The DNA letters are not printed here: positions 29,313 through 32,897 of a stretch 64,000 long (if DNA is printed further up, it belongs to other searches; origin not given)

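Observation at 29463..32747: Subtilase with its own near-consensus promoter fused to the shared propeller module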

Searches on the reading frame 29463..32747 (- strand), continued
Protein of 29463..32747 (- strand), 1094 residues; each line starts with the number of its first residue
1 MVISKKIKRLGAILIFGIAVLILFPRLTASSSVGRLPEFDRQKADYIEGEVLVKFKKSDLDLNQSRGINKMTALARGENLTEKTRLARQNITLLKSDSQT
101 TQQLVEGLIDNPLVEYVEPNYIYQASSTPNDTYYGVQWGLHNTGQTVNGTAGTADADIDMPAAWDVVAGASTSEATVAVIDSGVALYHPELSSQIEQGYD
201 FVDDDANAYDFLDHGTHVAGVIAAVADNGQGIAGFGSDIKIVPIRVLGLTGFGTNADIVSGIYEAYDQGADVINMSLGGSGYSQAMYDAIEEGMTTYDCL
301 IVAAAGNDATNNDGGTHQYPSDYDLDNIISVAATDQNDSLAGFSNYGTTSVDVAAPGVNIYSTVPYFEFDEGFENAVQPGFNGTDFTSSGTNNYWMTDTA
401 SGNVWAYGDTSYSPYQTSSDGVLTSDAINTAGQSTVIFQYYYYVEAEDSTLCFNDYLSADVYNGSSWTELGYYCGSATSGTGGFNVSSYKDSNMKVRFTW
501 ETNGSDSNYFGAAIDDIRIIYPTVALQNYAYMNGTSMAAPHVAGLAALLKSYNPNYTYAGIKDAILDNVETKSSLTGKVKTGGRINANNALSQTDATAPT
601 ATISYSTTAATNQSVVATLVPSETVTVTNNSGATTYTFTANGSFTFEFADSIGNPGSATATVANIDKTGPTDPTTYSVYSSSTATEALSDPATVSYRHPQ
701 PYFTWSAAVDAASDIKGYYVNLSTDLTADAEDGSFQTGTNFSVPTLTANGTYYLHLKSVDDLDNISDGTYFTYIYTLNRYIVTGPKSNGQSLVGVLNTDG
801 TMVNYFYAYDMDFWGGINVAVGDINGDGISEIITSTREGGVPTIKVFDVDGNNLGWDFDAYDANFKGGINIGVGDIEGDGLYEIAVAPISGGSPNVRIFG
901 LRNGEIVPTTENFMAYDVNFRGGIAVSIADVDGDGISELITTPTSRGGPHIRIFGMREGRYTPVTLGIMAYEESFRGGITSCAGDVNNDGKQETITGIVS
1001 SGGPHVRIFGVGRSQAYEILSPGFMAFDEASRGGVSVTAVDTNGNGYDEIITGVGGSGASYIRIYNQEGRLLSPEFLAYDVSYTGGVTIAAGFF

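Call 11: search_solved_structures(query=window:29463-32747:-, max_evalue=0.001, show_alignments=2)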
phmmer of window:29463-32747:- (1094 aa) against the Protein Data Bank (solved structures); distinct sequences matched with E-value up to 0.001: 161 (the best 60 are shown).
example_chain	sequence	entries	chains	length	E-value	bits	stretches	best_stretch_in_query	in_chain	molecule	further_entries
3vv3_A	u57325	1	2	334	2.3e-50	174.8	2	127-365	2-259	Deseasin MCP-01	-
1dbi_A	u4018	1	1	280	3.8e-48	167.5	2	128-364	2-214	AK.1 SERINE PROTEASE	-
1thm_A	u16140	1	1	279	9.8e-44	152.9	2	157-365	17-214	THERMITASE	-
1tec_E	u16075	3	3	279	2.9e-43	151.3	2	157-365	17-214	THERMITASE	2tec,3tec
1s01_A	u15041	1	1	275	4.9e-36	127.4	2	169-367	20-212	Subtilisin BPN'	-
1sbi_A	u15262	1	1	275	6.4e-36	127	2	169-367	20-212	SUBTILISIN 8397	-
4gi3_A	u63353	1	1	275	1.6e-35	125.6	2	170-365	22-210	KerA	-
3qtl_A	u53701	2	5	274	1.7e-35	125.6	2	170-365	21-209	Subtilisin-like serin protease | KerA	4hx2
1sbh_A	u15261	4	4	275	1.9e-35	125.4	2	169-367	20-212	SUBTILISIN 8397+1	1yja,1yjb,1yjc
1c3l_A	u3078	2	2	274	2.3e-35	125.2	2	170-365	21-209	SUBTILISIN-CARLSBERG | Subtilisin Carlsberg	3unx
1scn_E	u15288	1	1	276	2.6e-35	125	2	171-365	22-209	SUBTILISIN CARLSBERG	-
1ak9_A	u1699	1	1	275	2.6e-35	125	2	170-367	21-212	SUBTILISIN 8321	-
1yu6_A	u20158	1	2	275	2.7e-35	124.9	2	170-365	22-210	Subtilisin Carlsberg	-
1af4_A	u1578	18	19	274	2.7e-35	124.9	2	171-365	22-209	SUBTILISIN CARLSBERG | SUBTILISIN CARLSBERG, TYPE VIII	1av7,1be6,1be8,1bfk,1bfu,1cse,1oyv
1aqn_A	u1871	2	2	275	2.8e-35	124.9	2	170-367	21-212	SUBTILISIN 8324 | SUBTILISIN BPN'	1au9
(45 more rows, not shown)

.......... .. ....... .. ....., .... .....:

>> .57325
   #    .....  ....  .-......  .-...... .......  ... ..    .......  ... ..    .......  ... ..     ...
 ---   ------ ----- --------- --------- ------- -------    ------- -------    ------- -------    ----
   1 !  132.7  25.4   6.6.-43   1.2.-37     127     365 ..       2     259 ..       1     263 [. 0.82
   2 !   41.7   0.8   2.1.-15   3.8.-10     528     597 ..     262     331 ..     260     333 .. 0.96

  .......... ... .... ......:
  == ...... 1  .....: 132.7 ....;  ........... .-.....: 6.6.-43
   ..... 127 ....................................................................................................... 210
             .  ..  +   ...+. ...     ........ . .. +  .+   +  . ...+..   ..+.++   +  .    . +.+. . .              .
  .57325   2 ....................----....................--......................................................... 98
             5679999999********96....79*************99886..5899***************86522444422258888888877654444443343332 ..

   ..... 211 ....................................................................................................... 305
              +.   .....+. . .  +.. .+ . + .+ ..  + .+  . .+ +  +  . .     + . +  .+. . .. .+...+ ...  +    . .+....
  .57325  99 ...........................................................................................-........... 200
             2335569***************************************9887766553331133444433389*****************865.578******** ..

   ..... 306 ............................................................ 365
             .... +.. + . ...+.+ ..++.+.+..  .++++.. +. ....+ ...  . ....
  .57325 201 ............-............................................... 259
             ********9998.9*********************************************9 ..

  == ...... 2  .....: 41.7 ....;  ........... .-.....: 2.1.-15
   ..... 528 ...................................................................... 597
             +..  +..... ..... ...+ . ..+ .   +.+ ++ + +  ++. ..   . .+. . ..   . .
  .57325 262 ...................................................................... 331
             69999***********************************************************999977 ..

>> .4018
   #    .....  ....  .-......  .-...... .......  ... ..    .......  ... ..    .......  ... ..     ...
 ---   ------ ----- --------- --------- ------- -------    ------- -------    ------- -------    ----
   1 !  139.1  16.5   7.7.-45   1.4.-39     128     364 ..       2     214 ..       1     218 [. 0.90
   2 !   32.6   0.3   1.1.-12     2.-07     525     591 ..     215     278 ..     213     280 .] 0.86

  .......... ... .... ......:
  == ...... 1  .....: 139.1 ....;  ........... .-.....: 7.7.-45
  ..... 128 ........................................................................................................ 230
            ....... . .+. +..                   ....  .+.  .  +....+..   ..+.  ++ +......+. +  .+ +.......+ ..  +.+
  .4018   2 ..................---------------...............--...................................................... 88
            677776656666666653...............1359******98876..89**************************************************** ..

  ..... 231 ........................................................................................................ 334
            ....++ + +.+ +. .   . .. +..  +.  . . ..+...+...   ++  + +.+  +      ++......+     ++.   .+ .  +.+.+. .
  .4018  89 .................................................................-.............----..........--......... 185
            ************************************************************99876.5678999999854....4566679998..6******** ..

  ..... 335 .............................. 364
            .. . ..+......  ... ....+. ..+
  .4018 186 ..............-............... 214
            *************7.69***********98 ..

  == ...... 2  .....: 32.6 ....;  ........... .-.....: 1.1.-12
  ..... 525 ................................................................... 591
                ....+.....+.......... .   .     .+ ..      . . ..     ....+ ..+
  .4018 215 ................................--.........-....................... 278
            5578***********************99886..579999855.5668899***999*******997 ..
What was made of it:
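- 32370..32630 (-): Prodomain (aa 40-126), fervidolysin N-pro-like. Mature N-termini of solved homologues align at S127/T128 (call 11).
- On Peptidase family S8 (subtilases), subfamily S8A: They align to deseasin, AK.1 protease and BPN' (call 11).
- Closest known: PA-domain subtilases. Different: It sits after the APG strand, at BPN' 212/213 (call 11).
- Checked: They align to deseasin, AK.1 protease, thermitase and subtilisin BPN' (call 11).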

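Call 15: search_protein_families(library=pfam, proteins=[P0046, P0057, P0114], max_evalue=5)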
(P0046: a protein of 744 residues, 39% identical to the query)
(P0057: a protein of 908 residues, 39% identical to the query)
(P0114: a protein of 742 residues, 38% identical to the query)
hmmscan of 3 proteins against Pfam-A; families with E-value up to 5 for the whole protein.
P0046 (744 aa): 10 families
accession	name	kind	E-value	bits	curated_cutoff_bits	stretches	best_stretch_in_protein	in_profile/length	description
PF00082.27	Peptidase_S8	-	8.7e-55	186.5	21.8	2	157-374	2-221/288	Subtilase family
PF22148.1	Fervidolysin_NPro-like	-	4e-22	78.8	21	1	34-106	11-81/81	Fervidolysin N-terminal prodomain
PF00041.27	fn3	-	1.2e-10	41.9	25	1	605-689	1-82/84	Fibronectin type III domain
PF20773.4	InhA-like_MAM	-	1.3e-06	28.5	26.9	1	420-523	47-163/191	Immune inhibitor A-like, MAM domain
PF25788.1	Ig_Rha78A_N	-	0.0015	19.2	27.4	1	614-692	14-101/105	Rha78A-like, N-terminal immunoglobulin domain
PF24489.1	Ig_J_second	-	0.012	16.1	27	1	657-692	59-94/105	Tip attachment protein J second Ig-like domain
PF21200.3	Glyco_hydro_39_C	-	0.018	15.8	27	1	612-687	5-83/89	Alpha-L-iduronidase C-terminal domain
PF16656.11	Pur_ac_phosph_N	-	0.024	15.6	30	1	610-692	6-93/93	Purple acid Phosphatase, N-terminal domain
PF06486.16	DUF1093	-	0.047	14.8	26.3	1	645-682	9-45/81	Protein of unknown function (DUF1093)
PF17763.6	Asparaginase_C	-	0.096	13.1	34.6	1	274-315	16-58/114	Glutaminase/Asparaginase C-terminal domain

P0057 (908 aa): 3 families
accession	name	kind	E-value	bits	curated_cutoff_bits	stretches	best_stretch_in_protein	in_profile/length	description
PF00082.27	Peptidase_S8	-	4.8e-53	180.8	21.8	2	164-361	3-225/288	Subtilase family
PF22148.1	Fervidolysin_NPro-like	-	5.4e-08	33.6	21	1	31-112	7-81/81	Fervidolysin N-terminal prodomain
PF20773.4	InhA-like_MAM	-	4.9e-06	26.6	26.9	1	425-527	54-162/191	Immune inhibitor A-like, MAM domain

P0114 (742 aa): 8 families
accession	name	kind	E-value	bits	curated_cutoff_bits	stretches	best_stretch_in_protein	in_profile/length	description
PF00082.27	Peptidase_S8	-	5.8e-54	183.8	21.8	2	172-389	2-212/288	Subtilase family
PF22148.1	Fervidolysin_NPro-like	-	7.7e-19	68.3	21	1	47-120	10-81/81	Fervidolysin N-terminal prodomain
PF00041.27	fn3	-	2.2e-08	34.6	25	1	617-696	3-78/84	Fibronectin type III domain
PF20773.4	InhA-like_MAM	-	6.3e-08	32.8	26.9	1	429-536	40-163/191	Immune inhibitor A-like, MAM domain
PF00629.30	MAM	-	1.4e-05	25.4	26.4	1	393-535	2-152/158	MAM domain, meprin/A5/mu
PF16656.11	Pur_ac_phosph_N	-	0.00024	22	30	1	641-691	35-84/93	Purple acid Phosphatase, N-terminal domain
PF25059.1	FN3_DSCAM-DSCAML_C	-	0.00038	21.2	39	1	633-696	12-74/89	DSCAM/DSCAML C-terminal Fn3-like domain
PF11617.13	Cu-binding_MopE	-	1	10.1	27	1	197-217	10-30/30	Putative metal-binding motif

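Call 23: find_encoding_contigs(protein=P0002, flank=6000, max_places=3)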
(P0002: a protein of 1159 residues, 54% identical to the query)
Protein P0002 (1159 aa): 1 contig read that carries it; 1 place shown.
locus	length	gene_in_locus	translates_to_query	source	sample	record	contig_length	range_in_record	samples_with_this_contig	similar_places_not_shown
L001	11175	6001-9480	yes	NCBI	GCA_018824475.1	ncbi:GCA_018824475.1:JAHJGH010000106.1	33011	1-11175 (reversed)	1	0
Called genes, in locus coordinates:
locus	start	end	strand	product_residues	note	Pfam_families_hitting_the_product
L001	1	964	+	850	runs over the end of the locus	PF04313:HSDR_N (faint), PF13588:HSDR_N_2, PF00270:DEAD, PF04851:ResIII, PF18766:SWI2_SNF2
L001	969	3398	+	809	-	PF02384:N6_Mtase, PF01170:UPF0020, PF13847:Methyltransf_31 (faint), PF20473:MmeI_Mtase (weak), PF07669:Eco57I, PF01420:Methylase_S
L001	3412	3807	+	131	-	PF13271:DUF4062 (faint), PF08937:ThsB_TIR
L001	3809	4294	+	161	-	PF24838:8xMP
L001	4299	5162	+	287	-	-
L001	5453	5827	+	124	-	-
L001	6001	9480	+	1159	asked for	PF22148:Fervidolysin_NPro-like, PF00082:Peptidase_S8, PF01839:FG-GAP (faint), PF00082:Peptidase_S8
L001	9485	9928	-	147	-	PF13673:Acetyltransf_10 (weak), PF00583:Acetyltransf_1, PF13480:Acetyltransf_6 (weak), PF13508:Acetyltransf_7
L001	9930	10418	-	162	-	PF01988:VIT1 (weak)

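Call 24: find_encoding_contigs(protein=P0007, flank=6000, max_places=3)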
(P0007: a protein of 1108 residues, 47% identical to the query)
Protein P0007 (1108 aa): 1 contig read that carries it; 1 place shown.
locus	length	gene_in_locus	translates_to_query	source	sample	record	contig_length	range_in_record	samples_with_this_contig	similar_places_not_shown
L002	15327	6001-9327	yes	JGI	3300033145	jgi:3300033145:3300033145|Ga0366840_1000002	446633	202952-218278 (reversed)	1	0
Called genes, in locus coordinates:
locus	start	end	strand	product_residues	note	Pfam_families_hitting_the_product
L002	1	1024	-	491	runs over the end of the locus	-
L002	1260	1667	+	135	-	-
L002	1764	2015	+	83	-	PF01541:GIY-YIG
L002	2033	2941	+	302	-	-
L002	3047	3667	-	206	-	-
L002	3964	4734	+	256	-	-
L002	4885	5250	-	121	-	-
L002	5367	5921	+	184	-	-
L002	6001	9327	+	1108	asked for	PF22148:Fervidolysin_NPro-like, PF00082:Peptidase_S8, PF13517:FG-GAP_3 (faint), PF00082:Peptidase_S8, PF01839:FG-GAP (faint)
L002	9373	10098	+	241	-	PF06414:Zeta_toxin, PF13671:AAA_33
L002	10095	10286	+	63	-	-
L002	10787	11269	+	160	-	PF13671:AAA_33, PF02224:Cytidylate_kin (faint), PF13207:AAA_17 (faint), PF13238:AAA_18 (weak)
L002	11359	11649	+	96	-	-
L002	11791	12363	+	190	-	PF13489:Methyltransf_23, PF01209:Ubie_methyltran (faint), PF13847:Methyltransf_31 (faint), PF08241:Methyltransf_11, PF13649:Methyltransf_25 (weak)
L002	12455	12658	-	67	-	-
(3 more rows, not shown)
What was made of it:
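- Tried and rejected: Two orthologues sit among unrelated genes (calls 23, 24).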
